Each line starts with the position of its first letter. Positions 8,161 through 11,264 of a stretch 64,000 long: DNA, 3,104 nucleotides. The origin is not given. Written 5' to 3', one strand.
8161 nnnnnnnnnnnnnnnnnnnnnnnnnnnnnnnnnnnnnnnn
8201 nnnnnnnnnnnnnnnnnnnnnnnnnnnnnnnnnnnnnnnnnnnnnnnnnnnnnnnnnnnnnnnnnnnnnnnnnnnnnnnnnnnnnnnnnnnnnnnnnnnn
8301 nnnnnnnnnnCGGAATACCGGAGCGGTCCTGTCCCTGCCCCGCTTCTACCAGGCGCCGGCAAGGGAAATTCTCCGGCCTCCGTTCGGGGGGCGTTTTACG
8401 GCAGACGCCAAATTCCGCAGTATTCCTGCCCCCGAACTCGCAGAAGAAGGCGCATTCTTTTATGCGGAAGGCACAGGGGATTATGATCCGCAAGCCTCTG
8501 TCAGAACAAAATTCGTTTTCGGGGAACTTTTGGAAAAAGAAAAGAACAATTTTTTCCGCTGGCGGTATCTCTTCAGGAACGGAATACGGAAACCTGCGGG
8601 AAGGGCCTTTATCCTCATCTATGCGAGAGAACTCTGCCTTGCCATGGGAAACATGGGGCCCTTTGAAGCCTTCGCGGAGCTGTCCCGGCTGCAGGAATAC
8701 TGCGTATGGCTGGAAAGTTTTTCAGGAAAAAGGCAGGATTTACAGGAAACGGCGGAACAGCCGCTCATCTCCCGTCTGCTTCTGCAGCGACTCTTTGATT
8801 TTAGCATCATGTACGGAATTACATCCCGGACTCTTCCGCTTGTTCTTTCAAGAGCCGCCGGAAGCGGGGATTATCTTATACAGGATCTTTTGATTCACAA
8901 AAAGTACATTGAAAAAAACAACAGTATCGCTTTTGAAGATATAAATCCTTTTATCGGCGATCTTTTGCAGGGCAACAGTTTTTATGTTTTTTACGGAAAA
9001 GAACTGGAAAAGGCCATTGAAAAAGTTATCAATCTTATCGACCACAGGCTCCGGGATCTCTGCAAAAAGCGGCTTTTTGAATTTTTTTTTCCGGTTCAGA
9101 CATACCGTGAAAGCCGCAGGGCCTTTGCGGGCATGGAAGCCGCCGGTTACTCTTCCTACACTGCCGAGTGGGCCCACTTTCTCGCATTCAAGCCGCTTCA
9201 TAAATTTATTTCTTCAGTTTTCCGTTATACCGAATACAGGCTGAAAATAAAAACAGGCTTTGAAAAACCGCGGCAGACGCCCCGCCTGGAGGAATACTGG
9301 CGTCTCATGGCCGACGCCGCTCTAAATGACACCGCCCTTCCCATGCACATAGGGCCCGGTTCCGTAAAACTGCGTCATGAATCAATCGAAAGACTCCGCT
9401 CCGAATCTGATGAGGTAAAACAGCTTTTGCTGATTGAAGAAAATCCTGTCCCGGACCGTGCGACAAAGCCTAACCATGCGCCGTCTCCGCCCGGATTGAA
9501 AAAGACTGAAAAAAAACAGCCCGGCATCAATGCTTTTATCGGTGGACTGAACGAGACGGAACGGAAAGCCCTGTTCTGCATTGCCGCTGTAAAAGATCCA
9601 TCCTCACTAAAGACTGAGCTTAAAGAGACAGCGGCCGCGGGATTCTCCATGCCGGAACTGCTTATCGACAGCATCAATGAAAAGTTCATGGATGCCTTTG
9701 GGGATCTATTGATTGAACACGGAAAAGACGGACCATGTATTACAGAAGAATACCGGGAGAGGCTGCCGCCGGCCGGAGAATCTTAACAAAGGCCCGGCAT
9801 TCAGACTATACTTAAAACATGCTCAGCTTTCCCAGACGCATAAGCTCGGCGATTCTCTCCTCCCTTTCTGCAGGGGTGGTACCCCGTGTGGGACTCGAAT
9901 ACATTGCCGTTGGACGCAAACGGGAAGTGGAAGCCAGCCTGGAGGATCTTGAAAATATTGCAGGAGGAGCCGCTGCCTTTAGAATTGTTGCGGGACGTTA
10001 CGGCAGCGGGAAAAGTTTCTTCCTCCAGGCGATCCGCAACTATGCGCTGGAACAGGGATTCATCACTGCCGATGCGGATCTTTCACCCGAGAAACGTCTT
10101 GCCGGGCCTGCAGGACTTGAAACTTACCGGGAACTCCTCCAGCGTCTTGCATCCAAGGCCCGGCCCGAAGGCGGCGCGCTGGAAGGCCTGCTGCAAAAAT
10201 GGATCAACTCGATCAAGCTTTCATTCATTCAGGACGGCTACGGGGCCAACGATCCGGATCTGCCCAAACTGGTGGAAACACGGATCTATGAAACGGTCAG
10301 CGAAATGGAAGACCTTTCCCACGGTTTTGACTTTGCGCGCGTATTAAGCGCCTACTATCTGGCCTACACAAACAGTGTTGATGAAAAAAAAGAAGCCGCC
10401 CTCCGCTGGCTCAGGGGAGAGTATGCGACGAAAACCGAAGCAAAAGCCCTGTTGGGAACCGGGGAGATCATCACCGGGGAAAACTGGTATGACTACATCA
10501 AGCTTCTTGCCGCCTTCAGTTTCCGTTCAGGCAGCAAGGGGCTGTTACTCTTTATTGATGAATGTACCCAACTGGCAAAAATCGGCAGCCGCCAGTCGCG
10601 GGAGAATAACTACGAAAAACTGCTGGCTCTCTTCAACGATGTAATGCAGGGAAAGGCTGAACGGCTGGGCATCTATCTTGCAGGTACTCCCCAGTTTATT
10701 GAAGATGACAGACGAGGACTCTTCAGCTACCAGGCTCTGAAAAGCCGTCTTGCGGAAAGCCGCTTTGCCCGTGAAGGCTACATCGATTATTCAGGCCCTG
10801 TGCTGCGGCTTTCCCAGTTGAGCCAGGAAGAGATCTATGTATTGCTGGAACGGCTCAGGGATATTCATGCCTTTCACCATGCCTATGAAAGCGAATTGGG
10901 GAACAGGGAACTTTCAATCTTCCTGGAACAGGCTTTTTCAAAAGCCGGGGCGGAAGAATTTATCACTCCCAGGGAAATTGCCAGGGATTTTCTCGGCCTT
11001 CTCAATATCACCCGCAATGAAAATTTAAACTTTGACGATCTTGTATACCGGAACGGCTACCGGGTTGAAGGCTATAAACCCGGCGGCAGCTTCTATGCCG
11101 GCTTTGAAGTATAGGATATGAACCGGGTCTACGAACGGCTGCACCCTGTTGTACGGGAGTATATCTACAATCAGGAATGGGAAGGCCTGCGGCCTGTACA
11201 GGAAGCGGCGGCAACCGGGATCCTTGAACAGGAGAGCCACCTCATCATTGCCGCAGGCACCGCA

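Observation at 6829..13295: TerB-N/TerB-C protein, DUF2791-type ATPase and Lhr-like helicase: a Shango-type candidate anti-phage cassette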

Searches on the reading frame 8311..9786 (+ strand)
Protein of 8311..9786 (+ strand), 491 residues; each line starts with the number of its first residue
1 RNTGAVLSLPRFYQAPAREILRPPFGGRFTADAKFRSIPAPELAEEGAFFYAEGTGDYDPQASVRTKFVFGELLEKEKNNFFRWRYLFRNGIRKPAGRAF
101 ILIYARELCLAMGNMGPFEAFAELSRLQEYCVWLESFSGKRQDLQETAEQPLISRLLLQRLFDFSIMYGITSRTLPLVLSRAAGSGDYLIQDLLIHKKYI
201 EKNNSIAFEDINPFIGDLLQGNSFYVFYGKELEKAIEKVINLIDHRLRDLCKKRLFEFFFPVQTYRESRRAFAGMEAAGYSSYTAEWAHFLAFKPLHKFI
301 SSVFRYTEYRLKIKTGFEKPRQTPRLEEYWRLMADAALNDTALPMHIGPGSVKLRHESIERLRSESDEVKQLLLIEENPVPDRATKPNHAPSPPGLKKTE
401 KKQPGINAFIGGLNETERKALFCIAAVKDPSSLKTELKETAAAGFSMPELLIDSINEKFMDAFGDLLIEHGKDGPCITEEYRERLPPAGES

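Call 6: search_protein_families(library=pfam, proteins=[window:8311-9786:+], max_evalue=10)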
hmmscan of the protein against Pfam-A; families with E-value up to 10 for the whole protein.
window:8311-9786:+ (491 aa): 1 family
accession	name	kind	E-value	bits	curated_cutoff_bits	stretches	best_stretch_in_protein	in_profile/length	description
PF15615.11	TerB_C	-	1.5e-17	64.6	26.3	1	351-485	16-147/148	TerB-C domain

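Call 48: search_solved_structures(query=window:8461-9783:+, max_evalue=1)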
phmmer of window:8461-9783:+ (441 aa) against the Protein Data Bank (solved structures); distinct sequences matched with E-value up to 1: 0.

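Call 66: predict_structure(alignment_id=A3)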
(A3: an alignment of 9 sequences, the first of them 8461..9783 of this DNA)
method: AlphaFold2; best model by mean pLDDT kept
length: 441 residues; sequences in the alignment: 9
mean_pLDDT: 76.4   pTM: 0.55
mean pLDDT of the five models: 76.4, 75.8, 74.3, 73.5, 72.0
residues with pLDDT >= 90: 59; 70-90: 270; 50-70: 52; < 50: 60
segments of 3 or more residues with pLDDT < 50: 89-98, 292-308, 326-353, 439-441
pLDDT, mean of each block of 10 residues (from residue 1): 71 66 84 89 82 89 84 92 70 46 84 91 87 76 85 82 86 86 93 89 84 76 76 83 88 94 86 86 87 43 42 58 46 34 33 68 86 79 84 84 89 84 80 65 34
secondary structure, 60 per line:
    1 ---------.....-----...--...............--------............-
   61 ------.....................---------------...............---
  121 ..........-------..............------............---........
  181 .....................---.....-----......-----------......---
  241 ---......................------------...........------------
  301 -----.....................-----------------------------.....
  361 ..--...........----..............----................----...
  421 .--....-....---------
elements in order: H10-14 H25-39 H48-59 H67-87 H103-117 H121-130 H138-151 H158-169 H173-201 H205-209 E215-220 E232-237 H244-265 H278-288 H306-326 H356-362 H365-375 H380-393 H398-413 E418-421 E424-427 H429-432

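Call 69: fold_search(model_id=the predicted structure, library=pdb)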
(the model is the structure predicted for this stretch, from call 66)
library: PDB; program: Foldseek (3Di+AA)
matches with E <= 10: 96; with E <= 0.001: 0
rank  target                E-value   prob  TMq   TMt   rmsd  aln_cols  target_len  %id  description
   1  9dlp_B                8.5e-01  0.12  0.14  0.15  16.5       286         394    9  Cryo-EM structure of human TREX-2 complex bound to DDX39B(UAP56) (released 2025-06-04)
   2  2y4t_B                1.9e+00  0.11  0.18  0.19  22.7       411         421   14  Crystal structure of the human co-chaperone P58(IPK) (released 2011-08-10)
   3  8sbf_B                2.1e+00  0.75  0.13  0.18   3.8        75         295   11  Full-length structure of the LysR-type transcriptional regulator, ACIAD0746, from Acinetobacter baylyi (released 2024-04-17)
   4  4hnm                  2.1e+00  0.10  0.19  0.17  25.2       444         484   12  Crystal structure of human catenin-beta-like 1 56 kDa fragment (released 2013-07-31)
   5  1iz1_A                2.2e+00  0.60  0.12  0.17   4.4        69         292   14  CRYSTAL STRUCTURE OF CBNR, A LYSR FAMILY TRANSCRIPTIONAL REGULATOR (released 2003-05-06)
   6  8sbf_D                2.3e+00  0.54  0.12  0.17   4.3        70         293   13  Full-length structure of the LysR-type transcriptional regulator, ACIAD0746, from Acinetobacter baylyi (released 2024-04-17)
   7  8v24_A                2.7e+00  0.05  0.12  0.15  19.3       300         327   11  LapB cytoplasmic domain in complex with LpxC (released 2024-04-24)
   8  9gyt_1u               2.7e+00  0.04  0.13  0.10  22.4       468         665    8  High resolution structure of B. oleracea mitoribosome (released 2025-10-15)
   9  7t8n_AAA              2.9e+00  0.16  0.14  0.32   6.2       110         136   15  Crystal structure of the PNAG binding module PgaA-TPR 220-359 (released 2022-08-03)
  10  7d98_Q                3.1e+00  0.47  0.12  0.17   4.3        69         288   14  Crystal structure of full-length CbnR complexed with the target DNA complex (released 2021-03-10)
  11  8qx8_A                3.1e+00  0.03  0.10  0.06  30.9       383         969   11  Endosomal membrane tethering complex CORVET (released 2024-07-03)
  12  8tom_L                3.1e+00  0.03  0.10  0.08  29.4       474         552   12  Escherichia coli RNA polymerase closed complex intermediate at the lambda PR promoter (released 2024-07-03)
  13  5y9s_C                3.2e+00  0.30  0.11  0.16   6.4        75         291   13  Crystal structure of VV2_1132, a LysR family transcriptional regulator (released 2018-03-28)
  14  5nlg                  3.2e+00  0.08  0.16  0.22  18.6       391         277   14  RRP5 C-terminal domain (released 2018-08-29)
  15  6g4r_E                3.4e+00  0.63  0.12  0.17   3.4        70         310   18  Corynebacterium glutamicum OxyR C206S mutant, H2O2-bound (released 2018-12-05)
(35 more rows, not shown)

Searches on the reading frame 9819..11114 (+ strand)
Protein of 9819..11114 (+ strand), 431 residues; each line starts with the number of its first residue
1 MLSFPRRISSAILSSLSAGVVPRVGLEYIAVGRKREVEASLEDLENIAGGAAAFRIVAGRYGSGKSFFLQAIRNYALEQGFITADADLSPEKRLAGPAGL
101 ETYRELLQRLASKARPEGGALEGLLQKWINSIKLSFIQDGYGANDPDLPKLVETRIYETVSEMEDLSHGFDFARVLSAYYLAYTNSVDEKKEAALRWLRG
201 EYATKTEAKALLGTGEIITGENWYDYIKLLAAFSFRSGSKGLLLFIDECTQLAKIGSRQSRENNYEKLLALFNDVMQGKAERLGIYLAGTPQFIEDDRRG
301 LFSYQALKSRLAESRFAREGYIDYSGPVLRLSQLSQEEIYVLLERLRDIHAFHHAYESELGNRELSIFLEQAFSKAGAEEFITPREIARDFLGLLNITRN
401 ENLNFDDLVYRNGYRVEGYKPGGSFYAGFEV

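Call 3: search_protein_families(library=pfam, proteins=[window:9819-11114:+], max_evalue=0.01)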
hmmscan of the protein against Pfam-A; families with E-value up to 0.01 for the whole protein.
window:9819-11114:+ (431 aa): 3 families
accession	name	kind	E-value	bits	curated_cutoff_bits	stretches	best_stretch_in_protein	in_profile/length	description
PF10923.14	BrxC_BrxD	-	2e-144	482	22.2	1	5-408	2-409/414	BREX system ATP-binding protein BrxC/D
PF13191.12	AAA_16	-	1.4e-06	29.4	32.6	1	31-143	3-104/167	AAA ATPase domain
PF13401.12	AAA_22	-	0.00031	21.5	27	0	237-293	79-126/130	AAA domain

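Call 4: search_protein_families(library=padloc, proteins=[window:9819-11114:+], max_evalue=0.01)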
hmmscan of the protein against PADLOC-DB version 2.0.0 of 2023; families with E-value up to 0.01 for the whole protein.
window:9819-11114:+ (431 aa): 3 families
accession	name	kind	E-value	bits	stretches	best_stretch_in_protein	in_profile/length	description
PDLC03959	SngB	-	8.4e-159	527.3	1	5-410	7-416/439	-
PDLC02494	BrxD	-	3.5e-48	162.9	1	6-396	6-396/440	BrxD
PDLC04140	mad8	-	0.0013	16.3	1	56-255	31-206/314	mads_8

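Call 7: search_protein_families(library=ncbifam, proteins=[window:9819-11114:+], max_evalue=0.01)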
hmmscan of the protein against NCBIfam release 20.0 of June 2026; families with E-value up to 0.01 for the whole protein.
window:9819-11114:+ (431 aa): 1 family
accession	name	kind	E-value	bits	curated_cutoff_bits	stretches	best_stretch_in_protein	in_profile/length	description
NF033438.1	BREX_BrxD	equivalog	1.1e-48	166.4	350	1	9-398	5-394/423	BREX system ATP-binding protein BrxD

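Call 49: search_solved_structures(query=window:9819-11111:+, max_evalue=0.01)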
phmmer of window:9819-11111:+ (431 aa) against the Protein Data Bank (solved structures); distinct sequences matched with E-value up to 0.01: 0.

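Call 60: search_dna_similar(query=window:9819-11111:+, collection=plasmids, mode=protein, max_rows=15)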
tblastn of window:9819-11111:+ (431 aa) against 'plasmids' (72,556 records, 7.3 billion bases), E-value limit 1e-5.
Records with a match: 697; places in all: 700; records where one place covers at least 80% of the query: 687.
Best place of each record, by identity: <60% 697.
By first word of the organism name: Klebsiella 449; Salmonella 144; Escherichia 14; Sulfitobacter 7; Phaeobacter 5; Azospirillum 4; Bradyrhizobium 4; Raoultella 4; Mesorhizobium 3; Paracoccus 3; and 49 more.
By predicted mobility (MOB-suite, as given by PLSDB): conjugative 542; non-mobilizable 110; mobilizable 45.
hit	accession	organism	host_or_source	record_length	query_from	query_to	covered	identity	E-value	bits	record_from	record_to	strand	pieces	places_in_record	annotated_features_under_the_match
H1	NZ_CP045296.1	Paenibacillus cellulositrophicus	cell culture,Thai soil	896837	19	431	96%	53.5%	1e-140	451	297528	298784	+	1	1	ATP-binding protein | DEAD/DEAH box helicase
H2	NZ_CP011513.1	Paenibacillus peoriae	cell culture,soil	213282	19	409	91%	52.7%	3e-130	421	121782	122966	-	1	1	ATP-binding protein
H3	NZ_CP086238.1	Clostridium estertheticum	single colony,bovine feces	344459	19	409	91%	47.8%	3e-116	380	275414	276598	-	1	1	ATP-binding protein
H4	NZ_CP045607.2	Bacillus cereus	Whole organism,soil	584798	19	397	88%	45.5%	3e-104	346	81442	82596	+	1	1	ATP-binding protein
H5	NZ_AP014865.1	Bacillus thuringiensis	-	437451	19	397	88%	44.7%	4e-103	343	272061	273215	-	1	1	ATP-binding protein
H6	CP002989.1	halophilic archaeon DL31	-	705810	19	409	91%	42.5%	6e-91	308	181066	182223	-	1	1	hypothetical protein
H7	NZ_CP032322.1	Azospirillum argentinense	soil sample,Agricultural field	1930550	19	397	88%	43.8%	2e-94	318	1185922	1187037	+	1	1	record has no annotation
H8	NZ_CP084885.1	Natrinema zhouii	pure culture,Salt mine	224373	19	421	94%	40.8%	3e-90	305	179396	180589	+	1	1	ATP-binding protein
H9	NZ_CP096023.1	Halocatena salina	cell culture,sediment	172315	19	409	91%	42.0%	2e-91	309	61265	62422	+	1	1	ATP-binding protein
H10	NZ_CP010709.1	Phaeobacter inhibens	cell culture,algae aquaculture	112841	19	409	91%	41.9%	1e-92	313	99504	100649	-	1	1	ATP-binding protein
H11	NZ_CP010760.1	Phaeobacter inhibens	cell culture,clam larvae aquaculture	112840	19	409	91%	41.9%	1e-92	313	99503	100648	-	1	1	ATP-binding protein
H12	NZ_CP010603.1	Phaeobacter inhibens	cell culture,clam larvae aquaculture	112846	19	409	91%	41.9%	1e-92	313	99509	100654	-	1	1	ATP-binding protein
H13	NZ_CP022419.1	Pseudosulfitobacter pseudonitzschiae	Skeletonema marinoi strain RO5AC,Cell ...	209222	19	409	91%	41.9%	1e-92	312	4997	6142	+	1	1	ATP-binding protein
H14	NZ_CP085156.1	Pseudosulfitobacter sp. DSM 107133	cell culture,Seawater from the North ...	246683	19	409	91%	41.9%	2e-92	312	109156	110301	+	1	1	ATP-binding protein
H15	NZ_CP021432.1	Yoonia vestfoldensis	Skeletonema marinoi strain RO5AC,Cell ...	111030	19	409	91%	41.9%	2e-92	312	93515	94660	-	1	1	ATP-binding protein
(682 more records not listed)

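Call 61: get_annotated_region(hit=H1, flank=7000)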
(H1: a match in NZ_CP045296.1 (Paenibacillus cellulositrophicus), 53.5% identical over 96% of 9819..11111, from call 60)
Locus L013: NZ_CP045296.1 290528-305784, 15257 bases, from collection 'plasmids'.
description: Paenibacillus cellulositrophicus strain KACC 16577 plasmid unnamed1, complete sequence
organism: Paenibacillus cellulositrophicus (NCBI taxid 562959)
taxonomy: Bacteria; Bacillota; Bacilli; Bacillales; Paenibacillaceae; Paenibacillus; Paenibacillus cellulositrophicus
host: -; source: cell culture,Thai soil; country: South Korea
typing (MOB-suite, as given by PLSDB): non-mobilizable
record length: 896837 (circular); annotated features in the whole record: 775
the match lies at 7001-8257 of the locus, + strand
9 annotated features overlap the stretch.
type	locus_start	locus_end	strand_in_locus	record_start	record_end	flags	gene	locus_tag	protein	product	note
CDS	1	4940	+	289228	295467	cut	-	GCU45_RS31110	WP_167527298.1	S-layer homology domain-containing protein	-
CDS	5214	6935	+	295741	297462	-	-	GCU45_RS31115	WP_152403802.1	TerB N-terminal domain-containing protein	-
CDS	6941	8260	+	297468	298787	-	-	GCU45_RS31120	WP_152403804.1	ATP-binding protein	-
CDS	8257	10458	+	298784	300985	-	-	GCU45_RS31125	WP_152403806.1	DEAD/DEAH box helicase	-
CDS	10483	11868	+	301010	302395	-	-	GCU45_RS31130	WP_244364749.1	hypothetical protein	-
CDS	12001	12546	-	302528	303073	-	-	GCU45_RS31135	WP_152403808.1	TetR/AcrR family transcriptional regulator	GO:0006355 - regulation of DNA-templated transcription [Evidence IEA]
CDS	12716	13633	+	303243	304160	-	-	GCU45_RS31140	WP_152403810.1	alpha/beta hydrolase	-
CDS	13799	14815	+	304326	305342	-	-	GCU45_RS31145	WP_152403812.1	NAD(P)-dependent oxidoreductase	-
CDS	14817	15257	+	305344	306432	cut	-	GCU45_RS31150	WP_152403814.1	dihydrodipicolinate synthase family protein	GO:0009436 - glyoxylate catabolic process [Evidence IEA]; GO:0071704 - organic substance metabolic process [Evidence ...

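Call 62: get_annotated_region(hit=H10, flank=7000)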
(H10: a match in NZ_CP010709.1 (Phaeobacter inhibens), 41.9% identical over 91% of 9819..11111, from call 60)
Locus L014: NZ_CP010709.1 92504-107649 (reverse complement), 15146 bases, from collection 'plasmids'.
description: Phaeobacter inhibens strain P66 plasmid pP66_d, complete sequence
organism: Phaeobacter inhibens (NCBI taxid 221822)
taxonomy: Bacteria; Pseudomonadota; Alphaproteobacteria; Rhodobacterales; Roseobacteraceae; Phaeobacter; Phaeobacter inhibens
host: -; source: cell culture,algae aquaculture; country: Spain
typing (MOB-suite, as given by PLSDB): mobilizable; replicon rep_cluster_392; relaxase MOBP
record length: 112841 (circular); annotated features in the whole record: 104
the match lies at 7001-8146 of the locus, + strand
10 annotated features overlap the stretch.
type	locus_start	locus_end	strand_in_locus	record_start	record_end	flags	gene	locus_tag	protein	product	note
CDS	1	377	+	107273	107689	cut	-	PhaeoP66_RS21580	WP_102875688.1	antitoxin Xre-like helix-turn-helix domain-containing protein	-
CDS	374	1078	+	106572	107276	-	-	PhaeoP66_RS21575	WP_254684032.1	RES family NAD+ phosphorylase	-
CDS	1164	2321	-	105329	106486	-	-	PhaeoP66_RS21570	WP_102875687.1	hypothetical protein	-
CDS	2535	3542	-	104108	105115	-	-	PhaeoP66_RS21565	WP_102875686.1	nucleotidyl transferase AbiEii/AbiGii toxin family protein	-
CDS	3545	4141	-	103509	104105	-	-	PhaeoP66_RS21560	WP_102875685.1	DUF6088 family protein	-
CDS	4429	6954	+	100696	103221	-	-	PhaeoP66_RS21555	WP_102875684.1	TerB N-terminal domain-containing protein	-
CDS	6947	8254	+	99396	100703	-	-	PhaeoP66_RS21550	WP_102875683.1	ATP-binding protein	-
CDS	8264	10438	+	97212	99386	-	-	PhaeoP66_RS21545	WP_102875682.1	DEAD/DEAH box helicase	-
CDS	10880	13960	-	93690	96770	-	-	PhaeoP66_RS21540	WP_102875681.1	SMC family ATPase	-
CDS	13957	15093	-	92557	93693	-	-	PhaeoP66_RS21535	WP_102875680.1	exonuclease SbcCD subunit D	-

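Call 65: search_protein_families(library=pfam, proteins=[L014:4429-6951:+, L013:5214-6932:+], max_evalue=0.01)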
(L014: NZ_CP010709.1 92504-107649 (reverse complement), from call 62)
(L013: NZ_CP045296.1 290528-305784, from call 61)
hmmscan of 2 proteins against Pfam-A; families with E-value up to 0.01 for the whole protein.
L014:4429-6951:+ (841 aa): 4 families
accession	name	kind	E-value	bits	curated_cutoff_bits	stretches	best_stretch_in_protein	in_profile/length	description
PF13208.11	TerB_N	-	8.2e-67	225.4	25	1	161-361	2-207/207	TerB N-terminal domain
PF15615.11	TerB_C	-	4.1e-25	89.2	26.3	1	717-830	17-147/148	TerB-C domain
PF05099.18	TerB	-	1e-10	42.3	24.4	1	573-678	5-111/118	Tellurite resistance protein TerB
PF04391.17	DUF533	-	1.3e-06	28.5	29.6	1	639-678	68-107/178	Protein of unknown function (DUF533)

L013:5214-6932:+ (573 aa): 2 families
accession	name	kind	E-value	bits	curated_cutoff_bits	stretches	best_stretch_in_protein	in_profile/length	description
PF13208.11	TerB_N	-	4.1e-38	131.6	25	1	43-243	28-204/207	TerB N-terminal domain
PF15615.11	TerB_C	-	4.8e-17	63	26.3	2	471-571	64-147/148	TerB-C domain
